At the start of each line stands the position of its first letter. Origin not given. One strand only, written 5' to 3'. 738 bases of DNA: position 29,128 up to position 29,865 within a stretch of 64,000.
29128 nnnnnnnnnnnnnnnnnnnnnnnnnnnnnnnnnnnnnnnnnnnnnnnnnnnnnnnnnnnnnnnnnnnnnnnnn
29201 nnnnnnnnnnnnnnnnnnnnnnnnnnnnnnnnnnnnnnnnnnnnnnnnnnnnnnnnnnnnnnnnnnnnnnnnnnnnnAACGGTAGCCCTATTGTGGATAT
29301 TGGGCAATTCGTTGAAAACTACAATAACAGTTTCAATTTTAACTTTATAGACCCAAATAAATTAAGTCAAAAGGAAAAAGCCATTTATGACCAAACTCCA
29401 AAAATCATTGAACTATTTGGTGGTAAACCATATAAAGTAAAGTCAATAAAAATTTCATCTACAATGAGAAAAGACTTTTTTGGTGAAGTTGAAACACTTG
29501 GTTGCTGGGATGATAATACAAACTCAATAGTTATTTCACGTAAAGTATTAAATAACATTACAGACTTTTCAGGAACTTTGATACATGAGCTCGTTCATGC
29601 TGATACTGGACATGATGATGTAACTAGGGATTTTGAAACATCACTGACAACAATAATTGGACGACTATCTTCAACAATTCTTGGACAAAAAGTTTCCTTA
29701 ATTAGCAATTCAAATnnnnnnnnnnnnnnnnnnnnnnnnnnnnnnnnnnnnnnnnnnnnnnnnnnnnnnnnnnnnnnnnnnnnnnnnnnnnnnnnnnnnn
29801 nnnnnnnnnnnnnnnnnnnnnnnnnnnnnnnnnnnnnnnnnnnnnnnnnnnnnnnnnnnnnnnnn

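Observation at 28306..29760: GHKL ATPase fused to an HExxH metallopeptidase-like C-terminus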

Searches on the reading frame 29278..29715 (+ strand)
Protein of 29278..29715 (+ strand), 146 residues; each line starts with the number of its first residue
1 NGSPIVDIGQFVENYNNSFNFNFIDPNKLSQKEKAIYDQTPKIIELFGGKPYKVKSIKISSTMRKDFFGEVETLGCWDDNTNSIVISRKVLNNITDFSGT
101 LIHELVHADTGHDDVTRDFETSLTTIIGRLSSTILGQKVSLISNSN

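Call 48: search_solved_structures(query=A3, max_evalue=10, show_alignments=4)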
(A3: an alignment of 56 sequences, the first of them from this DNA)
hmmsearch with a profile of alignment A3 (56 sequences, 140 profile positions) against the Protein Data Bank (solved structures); distinct sequences matched with E-value up to 10: 12.
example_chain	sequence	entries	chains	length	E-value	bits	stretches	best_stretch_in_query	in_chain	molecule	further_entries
5xbn_A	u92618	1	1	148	0.026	17.5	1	27-128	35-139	Wss1p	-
9ggi_A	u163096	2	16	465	0.29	14.2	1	108-137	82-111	Argininosuccinate lyase, chloroplastic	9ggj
4jix_A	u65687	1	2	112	0.46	13.5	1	98-126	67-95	Projannalysin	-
5jig_A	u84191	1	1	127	0.57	13.2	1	91-115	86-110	Ubiquitin and WLM domain-containing metalloprotease SPCC1442.07c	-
4qhf_A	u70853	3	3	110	0.6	13.2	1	79-122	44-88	Uncharacterized protein MJ1213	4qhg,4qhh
4qhj_A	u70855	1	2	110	0.6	13.1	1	79-122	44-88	Uncharacterized protein MJ1213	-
5xbv_A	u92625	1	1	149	0.7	12.9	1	28-128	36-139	Wss1p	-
6mdx_A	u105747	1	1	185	0.73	12.9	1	89-115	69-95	SprT-like domain-containing protein Spartan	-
4qhi_A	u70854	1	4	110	0.76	12.8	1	79-122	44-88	Uncharacterized protein MJ1213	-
3dte_A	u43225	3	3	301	1.3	12.1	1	71-109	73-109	IrrE protein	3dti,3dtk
6mdw_A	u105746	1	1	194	1.4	11.9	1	90-115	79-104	SprT-like domain-containing protein Spartan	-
5xw7_A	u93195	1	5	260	1.5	11.8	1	28-100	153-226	Cellulose synthase subunit C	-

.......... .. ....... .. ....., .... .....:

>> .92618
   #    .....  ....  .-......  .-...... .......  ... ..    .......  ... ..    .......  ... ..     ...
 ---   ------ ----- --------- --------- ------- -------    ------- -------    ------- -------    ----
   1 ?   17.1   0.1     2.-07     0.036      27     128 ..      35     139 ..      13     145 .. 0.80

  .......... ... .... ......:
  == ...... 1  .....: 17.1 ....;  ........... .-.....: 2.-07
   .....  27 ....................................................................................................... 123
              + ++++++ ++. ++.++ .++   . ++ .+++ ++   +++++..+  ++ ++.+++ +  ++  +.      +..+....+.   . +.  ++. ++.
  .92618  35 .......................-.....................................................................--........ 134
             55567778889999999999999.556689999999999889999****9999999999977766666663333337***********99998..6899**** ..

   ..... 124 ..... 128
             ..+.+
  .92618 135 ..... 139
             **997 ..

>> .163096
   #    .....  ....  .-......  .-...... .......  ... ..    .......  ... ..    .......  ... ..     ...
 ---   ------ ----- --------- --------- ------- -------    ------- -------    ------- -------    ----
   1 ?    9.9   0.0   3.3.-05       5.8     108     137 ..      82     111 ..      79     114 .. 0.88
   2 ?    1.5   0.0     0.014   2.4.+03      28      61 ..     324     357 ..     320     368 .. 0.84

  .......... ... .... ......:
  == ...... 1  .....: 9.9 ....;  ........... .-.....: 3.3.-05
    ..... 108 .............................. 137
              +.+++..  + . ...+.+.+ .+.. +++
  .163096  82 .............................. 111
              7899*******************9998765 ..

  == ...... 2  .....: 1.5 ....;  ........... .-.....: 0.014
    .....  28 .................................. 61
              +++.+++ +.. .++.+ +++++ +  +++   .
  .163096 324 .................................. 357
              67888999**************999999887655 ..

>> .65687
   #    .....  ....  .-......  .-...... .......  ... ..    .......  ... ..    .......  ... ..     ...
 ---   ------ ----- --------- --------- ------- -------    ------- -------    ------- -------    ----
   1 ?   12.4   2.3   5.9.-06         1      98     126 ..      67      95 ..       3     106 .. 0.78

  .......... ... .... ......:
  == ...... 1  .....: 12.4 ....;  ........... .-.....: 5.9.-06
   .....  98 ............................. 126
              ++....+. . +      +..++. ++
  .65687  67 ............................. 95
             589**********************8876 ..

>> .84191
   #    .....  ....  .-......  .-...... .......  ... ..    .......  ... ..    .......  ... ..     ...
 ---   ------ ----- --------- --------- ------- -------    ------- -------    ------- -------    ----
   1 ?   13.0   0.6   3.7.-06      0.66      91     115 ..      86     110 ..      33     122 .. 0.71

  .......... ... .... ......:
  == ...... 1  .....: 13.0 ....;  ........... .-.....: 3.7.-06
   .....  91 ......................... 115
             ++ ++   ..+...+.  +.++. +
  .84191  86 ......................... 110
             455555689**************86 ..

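Call 51: predict_structure(alignment_id=A3)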
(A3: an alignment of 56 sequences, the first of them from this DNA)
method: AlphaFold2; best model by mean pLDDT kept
length: 146 residues; sequences in the alignment: 56
mean_pLDDT: 93.2   pTM: 0.84
mean pLDDT of the five models: 93.2, 93.2, 93.1, 91.3, 89.7
residues with pLDDT >= 90: 111; 70-90: 34; 50-70: 1; < 50: 0
segments of 3 or more residues with pLDDT < 50: none
pLDDT, mean of each block of 10 residues (from residue 1): 76 84 98 98 98 98 87 95 98 98 98 97 97 91 81
secondary structure, 60 per line:
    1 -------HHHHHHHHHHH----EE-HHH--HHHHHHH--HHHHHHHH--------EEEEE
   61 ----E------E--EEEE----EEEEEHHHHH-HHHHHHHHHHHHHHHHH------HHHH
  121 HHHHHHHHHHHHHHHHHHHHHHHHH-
elements in order: H8-18 H31-37 H40-47 E56-60 E75-78 E83-87 H88-92 H94-110 H117-145

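Call 56: fold_search(model_id=the predicted structure, library=pdb)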
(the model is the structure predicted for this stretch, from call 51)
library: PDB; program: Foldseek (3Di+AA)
matches with E <= 10: 31; with E <= 0.001: 0
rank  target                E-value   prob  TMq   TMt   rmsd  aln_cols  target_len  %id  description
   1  4qhi_B                2.7e-02  0.99  0.46  0.58   8.5       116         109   17  Crystal structure of Methanocaldococcus jannaschii selecase mutant R36W (released 2014-07-16)
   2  4qhi_D                4.7e-02  0.99  0.45  0.58   8.6       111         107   18  Crystal structure of Methanocaldococcus jannaschii selecase mutant R36W (released 2014-07-16)
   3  4jix_A                6.8e-02  0.96  0.44  0.54   8.0       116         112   14  Crystal structure of the metallopeptidase zymogen of Methanocaldococcus jannaschii jannalysin (released 2013-06-12)
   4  4qhf                  7.2e-02  0.92  0.40  0.50   8.2       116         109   22  Crystal structure of Methanocaldococcus jannaschii monomeric selecase (released 2014-07-16)
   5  4jiu                  7.6e-02  0.99  0.43  0.57   2.7        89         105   18  Crystal structure of the metallopeptidase zymogen of Pyrococcus abyssi abylysin (released 2013-06-12)
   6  4jix_B                1.2e-01  0.93  0.43  0.56   7.2       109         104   16  Crystal structure of the metallopeptidase zymogen of Methanocaldococcus jannaschii jannalysin (released 2013-06-12)
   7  4qhg                  1.8e-01  0.77  0.38  0.47   8.3       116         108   16  Crystal structure of Methanocaldococcus jannaschii dimeric selecase (released 2014-07-16)
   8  4qhi_C                1.8e-01  0.75  0.38  0.49   8.5       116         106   19  Crystal structure of Methanocaldococcus jannaschii selecase mutant R36W (released 2014-07-16)
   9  4qhh                  1.3e+00  0.33  0.40  0.52   8.6       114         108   19  Crystal structure of Methanocaldococcus jannaschii tetrameric selecase (released 2014-07-16)
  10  4gaa_B                2.5e+00  0.23  0.39  0.11   4.3       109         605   14  Structure of Leukotriene A4 hydrolase from Xenopus laevis complexed with inhibitor bestatin (released 2013-06-12)
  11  7y7o                  2.5e+00  0.20  0.44  0.44   5.2       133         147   16  Crystal structure of metallo-endoribonuclease YbeY from Staphylococcus aureus (released 2023-03-08)
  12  6d2s                  3.0e+00  0.03  0.19  0.13  12.5       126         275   12  Mycobacterium tuberculosis transcriptional regulator (released 2019-04-17)
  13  6cz6_A                3.2e+00  0.03  0.20  0.12  12.6       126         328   12  Mycobacterium tuberculosis transcriptional regulator (released 2019-04-17)
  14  6zxk_J                3.4e+00  0.12  0.36  0.11   6.8       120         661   11  Fully-loaded anthrax lethal toxin in its heptameric pre-pore state and PA7LF(2+1B) arrangement (released 2020-09-02)
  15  6zxj_I                4.4e+00  0.09  0.33  0.09   7.1       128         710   12  Fully-loaded anthrax lethal toxin in its heptameric pre-pore state, in which the third lethal factor is masked out (PA (released 2020-09-02)
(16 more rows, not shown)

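Call 82: fold_search(model_id=the predicted structure, library=viral)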
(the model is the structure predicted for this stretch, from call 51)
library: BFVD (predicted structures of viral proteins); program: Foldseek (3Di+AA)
matches with E <= 10: 178; with E <= 0.001: 1
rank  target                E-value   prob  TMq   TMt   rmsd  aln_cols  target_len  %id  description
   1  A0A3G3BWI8            1.8e-05  1.00  0.66  0.23   2.5       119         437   18  (no name in the UniProt tables at hand)
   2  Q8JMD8                1.2e-02  1.00  0.50  0.56   4.1       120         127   17  XE-like protein [Mamestra configurata nucleopolyhedrovirus B]
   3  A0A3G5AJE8            2.9e-02  0.93  0.42  0.32  14.3       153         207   18  Peptidase M48 domain-containing protein [Sylvanvirus sp.]
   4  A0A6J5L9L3            3.1e-02  0.99  0.46  0.39   5.0       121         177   21  IrrE N-terminal-like domain-containing protein [uncultured Caudovirales phage]
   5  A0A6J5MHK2            3.1e-02  0.97  0.44  0.15   6.2       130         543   20  Uncharacterized protein [uncultured Caudovirales phage]
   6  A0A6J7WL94            4.1e-02  0.99  0.47  0.54   4.4       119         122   17  IrrE N-terminal-like domain-containing protein [uncultured Caudovirales phage]
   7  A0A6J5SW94            4.4e-02  0.96  0.41  0.47   7.2       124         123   19  SprT-like [uncultured Caudovirales phage]
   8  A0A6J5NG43            4.7e-02  0.93  0.32  0.37   6.0        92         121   17  SprT-like [uncultured Caudovirales phage]
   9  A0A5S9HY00            4.7e-02  0.54  0.29  0.21  11.2       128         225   25  Uncharacterized protein [Tenacibaculum phage PTm5]
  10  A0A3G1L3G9            6.3e-02  0.95  0.44  0.34   5.6       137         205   16  Putative transcription elongation protein [Synechococcus phage S-CBWM1]
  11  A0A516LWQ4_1          7.6e-02  0.89  0.39  0.08  14.9       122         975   12  (no name in the UniProt tables at hand)
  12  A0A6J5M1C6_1          8.5e-02  0.85  0.45  0.10  14.9       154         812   15  Amidoligase enzyme [uncultured Caudovirales phage]
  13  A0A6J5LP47            9.6e-02  0.93  0.48  0.23  14.1       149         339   13  Uncharacterized protein [uncultured Caudovirales phage]
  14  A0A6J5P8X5            9.6e-02  0.92  0.44  0.10   6.7       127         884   14  Uncharacterized protein [uncultured Caudovirales phage]
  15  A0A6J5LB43            1.0e-01  0.84  0.41  0.45   9.6       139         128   17  SprT-like [uncultured Caudovirales phage]
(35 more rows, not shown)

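Call 96: search_protein_families(library=pfam, alignment_id=A3, max_evalue=0.01)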
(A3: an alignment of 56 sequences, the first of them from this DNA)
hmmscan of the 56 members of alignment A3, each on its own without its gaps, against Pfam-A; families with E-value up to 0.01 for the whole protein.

A. member 1, seq(146 aa): 2 families
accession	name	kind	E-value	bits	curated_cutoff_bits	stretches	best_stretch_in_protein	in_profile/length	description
PF10263.15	SprT-like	-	0.00056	20.2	25.6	1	53-108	19-72/108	SprT-like family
PF20573.4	DUF6782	-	0.0049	16.6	27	1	72-123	67-116/241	Putative metallopeptidase family (DUF6782)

B. families by the number of members that match (of 56 scanned): 9 families
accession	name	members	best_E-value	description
PF10263.15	SprT-like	22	5.5e-05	SprT-like family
PF20573.4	DUF6782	9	5.1e-05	Putative metallopeptidase family (DUF6782)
PF18818.7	MPTase-PolyVal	5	9.2e-05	Zincin-like metallopeptidase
PF09768.15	Peptidase_M76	4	0.00019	Peptidase M76 family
PF06114.19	Peptidase_M78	3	0.00083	IrrE N-terminal-like domain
PF01435.24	Peptidase_M48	1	0.0013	Peptidase family M48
PF24655.1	DUF7645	1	0.0041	Domain of unknown function (DUF7645)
PF18021.7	Agglutinin_C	1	0.0087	Agglutinin C-terminal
PF13678.12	Peptidase_M85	1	0.01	NFkB-p65-degrading zinc protease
